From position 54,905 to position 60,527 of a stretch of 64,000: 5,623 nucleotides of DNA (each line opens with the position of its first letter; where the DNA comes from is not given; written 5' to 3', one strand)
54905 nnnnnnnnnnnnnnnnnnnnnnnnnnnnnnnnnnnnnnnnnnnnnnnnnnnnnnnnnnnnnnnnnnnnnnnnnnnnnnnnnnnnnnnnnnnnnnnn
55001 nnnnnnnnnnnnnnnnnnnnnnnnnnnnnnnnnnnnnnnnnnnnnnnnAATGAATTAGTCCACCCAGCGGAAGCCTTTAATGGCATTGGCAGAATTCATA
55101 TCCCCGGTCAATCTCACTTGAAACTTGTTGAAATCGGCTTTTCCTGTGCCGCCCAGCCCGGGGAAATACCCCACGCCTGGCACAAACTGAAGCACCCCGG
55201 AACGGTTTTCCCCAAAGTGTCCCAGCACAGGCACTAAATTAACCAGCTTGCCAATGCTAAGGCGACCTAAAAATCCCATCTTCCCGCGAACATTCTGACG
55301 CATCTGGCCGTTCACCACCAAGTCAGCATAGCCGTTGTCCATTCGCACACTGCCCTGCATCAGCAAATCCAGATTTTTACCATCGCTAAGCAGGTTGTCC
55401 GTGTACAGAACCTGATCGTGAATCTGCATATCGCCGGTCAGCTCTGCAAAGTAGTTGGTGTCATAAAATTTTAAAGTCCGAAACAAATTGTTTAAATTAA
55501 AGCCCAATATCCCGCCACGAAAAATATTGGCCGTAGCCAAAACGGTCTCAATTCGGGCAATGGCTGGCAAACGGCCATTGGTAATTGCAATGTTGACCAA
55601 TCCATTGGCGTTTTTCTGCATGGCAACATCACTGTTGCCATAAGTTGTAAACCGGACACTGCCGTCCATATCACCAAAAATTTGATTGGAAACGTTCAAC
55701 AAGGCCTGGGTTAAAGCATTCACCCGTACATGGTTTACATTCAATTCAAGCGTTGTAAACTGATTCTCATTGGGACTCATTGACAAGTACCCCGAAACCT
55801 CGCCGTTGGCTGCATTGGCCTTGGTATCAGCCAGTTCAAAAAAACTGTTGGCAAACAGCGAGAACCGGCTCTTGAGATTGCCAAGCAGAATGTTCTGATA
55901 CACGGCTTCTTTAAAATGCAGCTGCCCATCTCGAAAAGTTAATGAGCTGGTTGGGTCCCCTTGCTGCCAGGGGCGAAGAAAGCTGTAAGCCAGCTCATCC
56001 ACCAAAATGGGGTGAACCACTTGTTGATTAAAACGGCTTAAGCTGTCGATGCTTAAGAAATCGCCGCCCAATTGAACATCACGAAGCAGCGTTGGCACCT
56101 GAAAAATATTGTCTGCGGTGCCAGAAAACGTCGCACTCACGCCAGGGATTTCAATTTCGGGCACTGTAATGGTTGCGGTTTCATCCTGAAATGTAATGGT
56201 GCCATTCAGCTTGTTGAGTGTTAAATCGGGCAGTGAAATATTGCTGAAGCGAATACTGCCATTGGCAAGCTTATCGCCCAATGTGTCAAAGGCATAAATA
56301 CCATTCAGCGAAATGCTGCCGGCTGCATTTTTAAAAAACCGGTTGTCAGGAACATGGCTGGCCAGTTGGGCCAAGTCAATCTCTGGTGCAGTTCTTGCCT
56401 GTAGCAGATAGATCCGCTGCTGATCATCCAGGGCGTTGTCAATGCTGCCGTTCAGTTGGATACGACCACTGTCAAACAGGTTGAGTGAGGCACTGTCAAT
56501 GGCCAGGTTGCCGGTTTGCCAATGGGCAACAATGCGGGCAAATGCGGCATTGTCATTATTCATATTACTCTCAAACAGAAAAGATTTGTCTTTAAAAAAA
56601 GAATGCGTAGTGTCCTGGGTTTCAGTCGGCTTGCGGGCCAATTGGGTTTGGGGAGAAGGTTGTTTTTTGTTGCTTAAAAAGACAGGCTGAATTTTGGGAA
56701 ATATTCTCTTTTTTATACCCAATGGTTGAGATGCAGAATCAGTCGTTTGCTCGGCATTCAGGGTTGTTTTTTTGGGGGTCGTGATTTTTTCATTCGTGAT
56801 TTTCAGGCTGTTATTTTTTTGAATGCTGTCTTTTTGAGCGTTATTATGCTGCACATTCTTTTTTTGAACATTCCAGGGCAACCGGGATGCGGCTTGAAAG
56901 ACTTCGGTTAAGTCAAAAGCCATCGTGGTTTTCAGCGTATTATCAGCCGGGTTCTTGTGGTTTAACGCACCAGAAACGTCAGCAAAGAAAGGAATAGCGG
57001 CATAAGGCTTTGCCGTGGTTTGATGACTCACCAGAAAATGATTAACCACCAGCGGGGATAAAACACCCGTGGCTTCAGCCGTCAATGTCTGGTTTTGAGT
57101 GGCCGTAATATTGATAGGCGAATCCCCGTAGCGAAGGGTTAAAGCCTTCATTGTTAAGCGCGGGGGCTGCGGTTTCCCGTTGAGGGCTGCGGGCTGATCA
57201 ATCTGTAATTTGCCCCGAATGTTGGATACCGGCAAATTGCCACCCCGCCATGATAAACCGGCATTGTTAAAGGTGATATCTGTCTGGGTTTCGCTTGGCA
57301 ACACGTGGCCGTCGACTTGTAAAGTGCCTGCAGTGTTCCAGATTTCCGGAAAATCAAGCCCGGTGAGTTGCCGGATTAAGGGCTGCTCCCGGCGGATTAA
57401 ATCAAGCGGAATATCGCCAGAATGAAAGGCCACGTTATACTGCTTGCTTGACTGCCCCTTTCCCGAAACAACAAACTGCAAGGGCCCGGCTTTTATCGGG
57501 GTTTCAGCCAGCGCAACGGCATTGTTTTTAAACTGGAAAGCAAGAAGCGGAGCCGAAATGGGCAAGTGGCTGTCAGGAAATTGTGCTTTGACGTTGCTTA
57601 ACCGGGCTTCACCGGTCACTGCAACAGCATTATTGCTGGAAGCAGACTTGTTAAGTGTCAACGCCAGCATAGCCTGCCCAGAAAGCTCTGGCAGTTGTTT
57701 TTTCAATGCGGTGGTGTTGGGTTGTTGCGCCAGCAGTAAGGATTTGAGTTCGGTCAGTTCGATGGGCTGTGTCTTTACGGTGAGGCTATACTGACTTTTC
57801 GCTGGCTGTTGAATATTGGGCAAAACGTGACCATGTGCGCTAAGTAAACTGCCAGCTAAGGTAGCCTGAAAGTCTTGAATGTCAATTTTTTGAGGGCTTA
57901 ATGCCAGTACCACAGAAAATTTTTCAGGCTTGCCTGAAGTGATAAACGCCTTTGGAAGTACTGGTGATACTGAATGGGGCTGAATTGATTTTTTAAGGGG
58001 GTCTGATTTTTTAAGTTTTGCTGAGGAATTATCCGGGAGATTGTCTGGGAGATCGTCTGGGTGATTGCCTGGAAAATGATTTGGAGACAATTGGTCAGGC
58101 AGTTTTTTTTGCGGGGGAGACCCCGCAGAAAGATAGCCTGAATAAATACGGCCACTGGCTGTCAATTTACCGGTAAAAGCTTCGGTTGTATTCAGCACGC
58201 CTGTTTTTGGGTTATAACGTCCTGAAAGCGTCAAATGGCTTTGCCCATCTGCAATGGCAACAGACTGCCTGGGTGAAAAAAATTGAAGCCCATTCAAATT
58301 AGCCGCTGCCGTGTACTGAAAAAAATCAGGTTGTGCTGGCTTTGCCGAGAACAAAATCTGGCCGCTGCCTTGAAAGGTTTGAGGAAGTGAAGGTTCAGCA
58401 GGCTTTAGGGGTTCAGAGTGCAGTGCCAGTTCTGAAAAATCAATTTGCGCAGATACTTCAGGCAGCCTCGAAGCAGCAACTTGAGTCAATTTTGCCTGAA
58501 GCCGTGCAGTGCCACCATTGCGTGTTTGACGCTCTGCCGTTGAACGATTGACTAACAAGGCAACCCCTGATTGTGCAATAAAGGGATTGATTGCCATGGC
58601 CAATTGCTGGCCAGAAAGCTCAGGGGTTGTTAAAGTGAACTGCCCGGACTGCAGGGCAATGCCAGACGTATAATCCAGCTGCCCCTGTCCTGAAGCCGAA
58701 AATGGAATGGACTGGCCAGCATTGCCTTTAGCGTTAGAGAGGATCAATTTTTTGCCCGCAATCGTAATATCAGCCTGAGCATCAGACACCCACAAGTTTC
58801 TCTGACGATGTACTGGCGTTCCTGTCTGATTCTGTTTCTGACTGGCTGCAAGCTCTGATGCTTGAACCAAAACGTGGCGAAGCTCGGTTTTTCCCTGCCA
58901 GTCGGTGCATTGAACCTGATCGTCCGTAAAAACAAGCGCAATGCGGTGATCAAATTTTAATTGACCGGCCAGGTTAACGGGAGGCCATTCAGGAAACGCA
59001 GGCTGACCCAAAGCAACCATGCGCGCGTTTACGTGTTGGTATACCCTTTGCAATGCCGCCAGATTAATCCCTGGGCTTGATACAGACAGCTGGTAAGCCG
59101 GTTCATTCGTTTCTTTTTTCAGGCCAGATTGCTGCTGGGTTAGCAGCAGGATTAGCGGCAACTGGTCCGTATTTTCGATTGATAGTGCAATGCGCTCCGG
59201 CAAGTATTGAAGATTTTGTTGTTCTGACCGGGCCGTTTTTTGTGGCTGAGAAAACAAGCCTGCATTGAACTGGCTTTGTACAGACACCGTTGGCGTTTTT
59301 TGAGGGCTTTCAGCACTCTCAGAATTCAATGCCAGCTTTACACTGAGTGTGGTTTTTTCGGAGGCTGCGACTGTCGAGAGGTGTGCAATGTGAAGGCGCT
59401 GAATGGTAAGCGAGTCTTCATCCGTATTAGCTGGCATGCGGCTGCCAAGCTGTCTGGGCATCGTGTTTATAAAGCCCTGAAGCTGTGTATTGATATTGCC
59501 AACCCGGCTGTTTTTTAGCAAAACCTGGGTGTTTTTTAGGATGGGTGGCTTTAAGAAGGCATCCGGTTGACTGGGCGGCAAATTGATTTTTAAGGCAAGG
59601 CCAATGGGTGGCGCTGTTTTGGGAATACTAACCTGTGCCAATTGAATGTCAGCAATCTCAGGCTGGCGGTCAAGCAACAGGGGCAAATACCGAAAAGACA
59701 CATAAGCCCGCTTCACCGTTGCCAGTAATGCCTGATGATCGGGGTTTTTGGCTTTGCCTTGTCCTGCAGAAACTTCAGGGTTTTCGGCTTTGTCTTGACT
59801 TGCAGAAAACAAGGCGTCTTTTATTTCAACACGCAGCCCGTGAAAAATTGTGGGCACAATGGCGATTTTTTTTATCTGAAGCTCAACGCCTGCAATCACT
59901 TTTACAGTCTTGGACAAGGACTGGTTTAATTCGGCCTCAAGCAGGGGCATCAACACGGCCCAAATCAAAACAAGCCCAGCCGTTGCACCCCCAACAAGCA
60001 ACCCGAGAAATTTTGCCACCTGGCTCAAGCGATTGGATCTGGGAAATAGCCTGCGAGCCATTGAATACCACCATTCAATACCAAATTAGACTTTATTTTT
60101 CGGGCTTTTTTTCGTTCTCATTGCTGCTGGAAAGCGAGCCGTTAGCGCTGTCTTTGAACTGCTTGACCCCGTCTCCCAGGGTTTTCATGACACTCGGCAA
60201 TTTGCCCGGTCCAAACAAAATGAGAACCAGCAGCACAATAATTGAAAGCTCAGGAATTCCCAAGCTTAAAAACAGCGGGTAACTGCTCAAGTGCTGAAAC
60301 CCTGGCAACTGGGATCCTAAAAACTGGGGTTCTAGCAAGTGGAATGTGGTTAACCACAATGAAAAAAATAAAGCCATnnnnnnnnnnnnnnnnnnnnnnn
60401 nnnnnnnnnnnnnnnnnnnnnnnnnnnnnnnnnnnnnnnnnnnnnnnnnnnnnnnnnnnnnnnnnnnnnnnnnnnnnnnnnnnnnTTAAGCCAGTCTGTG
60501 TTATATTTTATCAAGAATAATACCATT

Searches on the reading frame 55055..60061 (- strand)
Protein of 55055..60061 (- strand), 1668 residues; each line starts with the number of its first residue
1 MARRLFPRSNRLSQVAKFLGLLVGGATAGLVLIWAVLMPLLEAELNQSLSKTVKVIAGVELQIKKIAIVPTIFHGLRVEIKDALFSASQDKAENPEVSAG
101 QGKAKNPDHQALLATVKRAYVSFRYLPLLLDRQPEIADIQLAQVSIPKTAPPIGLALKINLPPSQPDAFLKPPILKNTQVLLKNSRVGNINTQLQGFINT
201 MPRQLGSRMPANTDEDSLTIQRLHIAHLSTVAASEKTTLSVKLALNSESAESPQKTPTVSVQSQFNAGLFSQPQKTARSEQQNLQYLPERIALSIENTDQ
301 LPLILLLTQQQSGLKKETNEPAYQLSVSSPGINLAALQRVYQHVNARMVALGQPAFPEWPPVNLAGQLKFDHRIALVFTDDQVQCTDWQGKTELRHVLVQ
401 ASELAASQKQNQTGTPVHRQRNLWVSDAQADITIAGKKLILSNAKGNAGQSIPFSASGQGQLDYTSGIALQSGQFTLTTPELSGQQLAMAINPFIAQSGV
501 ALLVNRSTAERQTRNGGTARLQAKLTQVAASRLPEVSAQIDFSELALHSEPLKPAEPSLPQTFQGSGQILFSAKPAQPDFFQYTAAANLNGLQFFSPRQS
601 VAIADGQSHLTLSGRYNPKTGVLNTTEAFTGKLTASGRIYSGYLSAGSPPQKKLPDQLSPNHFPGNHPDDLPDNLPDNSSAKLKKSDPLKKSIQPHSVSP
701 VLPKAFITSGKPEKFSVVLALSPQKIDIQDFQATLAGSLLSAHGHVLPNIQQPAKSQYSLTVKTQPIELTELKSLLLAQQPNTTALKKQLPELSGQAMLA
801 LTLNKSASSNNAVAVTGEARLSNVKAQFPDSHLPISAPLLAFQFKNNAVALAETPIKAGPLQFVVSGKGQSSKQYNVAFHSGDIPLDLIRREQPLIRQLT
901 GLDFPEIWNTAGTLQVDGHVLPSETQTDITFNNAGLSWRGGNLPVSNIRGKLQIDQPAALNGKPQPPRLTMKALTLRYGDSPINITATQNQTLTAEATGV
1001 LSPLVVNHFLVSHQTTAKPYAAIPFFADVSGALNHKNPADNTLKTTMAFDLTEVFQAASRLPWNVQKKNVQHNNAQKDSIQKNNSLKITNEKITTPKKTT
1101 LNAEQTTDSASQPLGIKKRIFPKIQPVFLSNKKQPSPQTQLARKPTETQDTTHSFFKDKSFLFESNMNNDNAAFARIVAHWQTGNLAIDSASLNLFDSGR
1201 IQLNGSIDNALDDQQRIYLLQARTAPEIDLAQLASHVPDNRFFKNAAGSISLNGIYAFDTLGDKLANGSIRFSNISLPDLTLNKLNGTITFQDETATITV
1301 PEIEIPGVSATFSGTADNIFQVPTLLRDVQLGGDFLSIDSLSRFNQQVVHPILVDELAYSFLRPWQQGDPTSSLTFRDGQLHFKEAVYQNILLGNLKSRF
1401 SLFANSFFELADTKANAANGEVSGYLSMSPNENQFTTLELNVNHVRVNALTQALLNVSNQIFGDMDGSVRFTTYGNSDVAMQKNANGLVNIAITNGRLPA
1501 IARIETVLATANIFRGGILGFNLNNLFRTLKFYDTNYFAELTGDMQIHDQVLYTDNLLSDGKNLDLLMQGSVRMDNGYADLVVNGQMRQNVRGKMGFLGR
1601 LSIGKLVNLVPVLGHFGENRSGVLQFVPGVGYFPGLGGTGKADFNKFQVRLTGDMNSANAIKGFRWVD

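Call 4: search_protein_families(library=pfam, proteins=[window:55055-60061:-], max_evalue=1)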
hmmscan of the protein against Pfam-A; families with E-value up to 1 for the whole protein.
window:55055-60061:- (1668 aa): 1 family
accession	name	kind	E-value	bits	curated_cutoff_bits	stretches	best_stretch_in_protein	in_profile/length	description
PF04225.17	LysM_OapA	-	0.053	14.1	22.3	1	410-464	9-61/85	Opacity-associated protein A LysM-like domain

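Call 5: search_protein_families(library=ncbifam, proteins=[window:55055-60061:-], max_evalue=1)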
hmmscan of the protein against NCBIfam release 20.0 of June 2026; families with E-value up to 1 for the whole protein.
window:55055-60061:- (1668 aa): 1 family
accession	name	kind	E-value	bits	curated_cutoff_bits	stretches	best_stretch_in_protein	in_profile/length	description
TIGR04411.1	T2SS_GspN_Lepto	equivalog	2.8e-05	23.7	50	2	1271-1316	179-223/280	type II secretion system protein GspN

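Call 61: find_encoding_contigs(protein=window:55055-60061:-, flank=6000, max_places=10)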
Protein window:55055-60061:- (1668 aa): 1 contig read that carries it; 1 place shown.
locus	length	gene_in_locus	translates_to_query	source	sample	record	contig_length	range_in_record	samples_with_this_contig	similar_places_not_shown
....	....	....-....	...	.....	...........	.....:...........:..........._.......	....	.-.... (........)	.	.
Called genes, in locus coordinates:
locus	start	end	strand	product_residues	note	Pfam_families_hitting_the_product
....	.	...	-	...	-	?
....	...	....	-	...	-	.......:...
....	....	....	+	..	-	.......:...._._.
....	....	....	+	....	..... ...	-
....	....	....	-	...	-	?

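Call 73: search_protein_families(library=padloc, proteins=[window:55055-60061:-], max_evalue=0.01)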
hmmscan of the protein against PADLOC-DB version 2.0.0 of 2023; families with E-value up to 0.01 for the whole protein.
window:55055-60061:- (1668 aa): 0 families

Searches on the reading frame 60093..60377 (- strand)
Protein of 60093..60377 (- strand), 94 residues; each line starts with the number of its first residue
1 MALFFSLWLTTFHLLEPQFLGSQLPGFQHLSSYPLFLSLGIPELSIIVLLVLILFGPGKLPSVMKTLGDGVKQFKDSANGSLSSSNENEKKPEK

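Call 75: search_protein_families(library=pfam, proteins=[window:60093-60377:-], max_evalue=10)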
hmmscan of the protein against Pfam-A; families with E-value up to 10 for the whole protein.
window:60093-60377:- (94 aa): 1 family
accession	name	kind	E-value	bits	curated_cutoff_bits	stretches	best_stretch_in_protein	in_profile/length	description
PF02416.21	TatA_B_E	-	8.3e-13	47.8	21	1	39-87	1-49/53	mttA/Hcf106 family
